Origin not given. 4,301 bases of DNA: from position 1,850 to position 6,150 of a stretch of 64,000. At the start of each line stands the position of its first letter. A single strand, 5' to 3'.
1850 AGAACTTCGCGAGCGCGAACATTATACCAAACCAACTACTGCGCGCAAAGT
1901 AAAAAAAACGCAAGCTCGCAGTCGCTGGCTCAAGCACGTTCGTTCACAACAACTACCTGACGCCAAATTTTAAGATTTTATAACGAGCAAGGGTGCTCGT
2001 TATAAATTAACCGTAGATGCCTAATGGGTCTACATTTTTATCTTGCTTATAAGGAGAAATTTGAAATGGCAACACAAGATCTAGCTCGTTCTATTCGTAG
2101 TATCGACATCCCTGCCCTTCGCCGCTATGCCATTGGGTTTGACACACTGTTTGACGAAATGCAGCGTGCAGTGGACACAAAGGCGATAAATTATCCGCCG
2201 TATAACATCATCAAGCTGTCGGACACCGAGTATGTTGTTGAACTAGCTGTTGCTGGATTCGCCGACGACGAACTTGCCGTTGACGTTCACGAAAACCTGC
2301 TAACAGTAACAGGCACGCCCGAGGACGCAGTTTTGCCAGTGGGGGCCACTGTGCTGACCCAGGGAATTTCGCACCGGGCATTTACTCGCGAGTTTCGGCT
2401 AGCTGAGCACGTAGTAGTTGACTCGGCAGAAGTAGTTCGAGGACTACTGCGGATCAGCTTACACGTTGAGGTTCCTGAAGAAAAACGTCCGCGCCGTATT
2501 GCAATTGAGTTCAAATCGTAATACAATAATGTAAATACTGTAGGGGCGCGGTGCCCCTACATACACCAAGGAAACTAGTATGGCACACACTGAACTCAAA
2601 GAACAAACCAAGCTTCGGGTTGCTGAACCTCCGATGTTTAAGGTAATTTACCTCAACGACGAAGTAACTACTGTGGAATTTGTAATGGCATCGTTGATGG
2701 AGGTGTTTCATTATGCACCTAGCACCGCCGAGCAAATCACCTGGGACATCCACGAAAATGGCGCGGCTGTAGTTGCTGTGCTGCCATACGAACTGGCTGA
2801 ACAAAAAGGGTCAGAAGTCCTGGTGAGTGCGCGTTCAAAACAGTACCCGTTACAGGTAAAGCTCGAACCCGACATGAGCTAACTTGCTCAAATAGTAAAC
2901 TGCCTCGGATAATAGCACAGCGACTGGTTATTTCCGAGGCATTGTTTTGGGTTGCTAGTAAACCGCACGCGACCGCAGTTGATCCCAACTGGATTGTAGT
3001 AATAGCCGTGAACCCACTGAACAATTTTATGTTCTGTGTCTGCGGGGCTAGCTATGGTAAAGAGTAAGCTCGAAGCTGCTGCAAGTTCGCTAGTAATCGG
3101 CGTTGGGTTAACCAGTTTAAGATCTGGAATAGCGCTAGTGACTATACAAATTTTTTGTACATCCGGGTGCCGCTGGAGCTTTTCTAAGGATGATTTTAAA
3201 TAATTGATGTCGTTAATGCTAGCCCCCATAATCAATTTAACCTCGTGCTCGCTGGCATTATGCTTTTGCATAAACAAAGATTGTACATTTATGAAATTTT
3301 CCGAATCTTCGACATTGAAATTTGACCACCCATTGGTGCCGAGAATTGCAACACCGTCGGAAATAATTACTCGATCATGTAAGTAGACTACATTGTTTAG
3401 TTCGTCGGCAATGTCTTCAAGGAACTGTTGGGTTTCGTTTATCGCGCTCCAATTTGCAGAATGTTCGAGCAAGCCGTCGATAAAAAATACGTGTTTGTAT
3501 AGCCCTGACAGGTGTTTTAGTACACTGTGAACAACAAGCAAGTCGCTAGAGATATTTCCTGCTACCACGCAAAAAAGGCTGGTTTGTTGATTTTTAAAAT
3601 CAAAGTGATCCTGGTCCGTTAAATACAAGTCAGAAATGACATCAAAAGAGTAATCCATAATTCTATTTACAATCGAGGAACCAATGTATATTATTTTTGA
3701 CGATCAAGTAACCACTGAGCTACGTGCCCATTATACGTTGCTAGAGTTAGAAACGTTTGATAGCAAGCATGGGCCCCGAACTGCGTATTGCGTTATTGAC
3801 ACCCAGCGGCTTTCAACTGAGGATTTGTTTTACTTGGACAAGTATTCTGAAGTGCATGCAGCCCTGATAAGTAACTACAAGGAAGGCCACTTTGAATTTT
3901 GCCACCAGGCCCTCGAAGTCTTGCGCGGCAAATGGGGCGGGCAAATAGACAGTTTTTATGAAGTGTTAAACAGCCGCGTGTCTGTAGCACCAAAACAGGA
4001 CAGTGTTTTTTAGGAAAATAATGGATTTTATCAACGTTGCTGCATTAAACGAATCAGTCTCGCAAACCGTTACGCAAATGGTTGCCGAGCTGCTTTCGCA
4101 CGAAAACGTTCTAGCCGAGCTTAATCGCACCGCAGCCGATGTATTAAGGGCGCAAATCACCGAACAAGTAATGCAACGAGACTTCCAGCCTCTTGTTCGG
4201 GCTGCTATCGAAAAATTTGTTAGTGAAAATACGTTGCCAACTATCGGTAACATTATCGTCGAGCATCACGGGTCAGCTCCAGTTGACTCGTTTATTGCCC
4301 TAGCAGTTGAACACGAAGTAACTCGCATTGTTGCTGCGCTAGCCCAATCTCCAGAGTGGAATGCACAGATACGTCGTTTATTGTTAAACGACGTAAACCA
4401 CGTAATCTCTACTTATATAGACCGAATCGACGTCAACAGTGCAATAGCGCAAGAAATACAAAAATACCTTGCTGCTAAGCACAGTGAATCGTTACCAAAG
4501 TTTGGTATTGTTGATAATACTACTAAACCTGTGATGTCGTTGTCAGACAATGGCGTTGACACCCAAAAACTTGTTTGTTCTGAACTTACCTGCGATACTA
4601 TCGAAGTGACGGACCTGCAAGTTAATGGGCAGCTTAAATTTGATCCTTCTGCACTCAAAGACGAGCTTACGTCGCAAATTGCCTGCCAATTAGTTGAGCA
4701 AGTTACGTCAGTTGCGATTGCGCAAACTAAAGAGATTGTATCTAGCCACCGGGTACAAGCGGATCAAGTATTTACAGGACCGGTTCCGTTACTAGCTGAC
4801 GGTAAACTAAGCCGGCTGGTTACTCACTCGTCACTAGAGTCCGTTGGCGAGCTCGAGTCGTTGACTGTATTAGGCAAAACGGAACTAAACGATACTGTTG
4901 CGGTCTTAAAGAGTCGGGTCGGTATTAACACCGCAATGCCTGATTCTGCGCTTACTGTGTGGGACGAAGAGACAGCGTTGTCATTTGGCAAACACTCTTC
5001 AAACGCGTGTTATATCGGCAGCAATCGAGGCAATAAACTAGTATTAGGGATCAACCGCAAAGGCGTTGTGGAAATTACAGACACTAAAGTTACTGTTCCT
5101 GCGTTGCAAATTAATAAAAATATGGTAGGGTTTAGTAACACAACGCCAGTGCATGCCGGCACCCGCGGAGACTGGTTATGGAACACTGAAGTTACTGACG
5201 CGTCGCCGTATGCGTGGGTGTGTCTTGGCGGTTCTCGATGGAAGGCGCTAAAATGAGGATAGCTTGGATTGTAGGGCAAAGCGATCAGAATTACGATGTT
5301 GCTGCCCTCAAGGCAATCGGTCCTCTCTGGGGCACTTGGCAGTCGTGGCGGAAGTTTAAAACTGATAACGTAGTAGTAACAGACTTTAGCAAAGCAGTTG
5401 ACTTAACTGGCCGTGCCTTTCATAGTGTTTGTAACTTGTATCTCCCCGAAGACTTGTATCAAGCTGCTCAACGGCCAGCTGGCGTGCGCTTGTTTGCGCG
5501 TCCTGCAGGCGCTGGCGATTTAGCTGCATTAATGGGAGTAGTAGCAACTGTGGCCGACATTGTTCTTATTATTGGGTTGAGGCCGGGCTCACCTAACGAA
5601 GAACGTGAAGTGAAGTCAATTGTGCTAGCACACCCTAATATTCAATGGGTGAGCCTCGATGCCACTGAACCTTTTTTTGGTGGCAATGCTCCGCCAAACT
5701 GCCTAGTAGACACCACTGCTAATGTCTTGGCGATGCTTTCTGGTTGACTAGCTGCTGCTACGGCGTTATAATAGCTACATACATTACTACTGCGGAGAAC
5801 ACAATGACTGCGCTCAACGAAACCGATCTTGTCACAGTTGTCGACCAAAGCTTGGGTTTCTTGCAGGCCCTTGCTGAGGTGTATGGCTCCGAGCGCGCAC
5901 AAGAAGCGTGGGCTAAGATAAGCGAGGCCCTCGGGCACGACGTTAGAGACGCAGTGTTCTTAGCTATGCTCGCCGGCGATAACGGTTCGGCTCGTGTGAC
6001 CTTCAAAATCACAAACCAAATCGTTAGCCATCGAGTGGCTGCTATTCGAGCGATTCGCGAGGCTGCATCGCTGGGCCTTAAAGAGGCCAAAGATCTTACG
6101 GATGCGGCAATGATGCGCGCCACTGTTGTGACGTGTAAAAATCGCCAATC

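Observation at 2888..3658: Catalytically dead paralog of the phage metallophosphoesterase, encoded on the opposite strand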

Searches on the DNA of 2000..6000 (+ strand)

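Call 6: search_dna_similar(query=window:2000-6000:+, collection=phages, mode=near, max_rows=20)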
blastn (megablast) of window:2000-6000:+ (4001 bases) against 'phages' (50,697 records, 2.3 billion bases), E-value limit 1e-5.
No match.
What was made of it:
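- Tried and rejected: Near-identical DNA in cultured phages: none (call 6).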
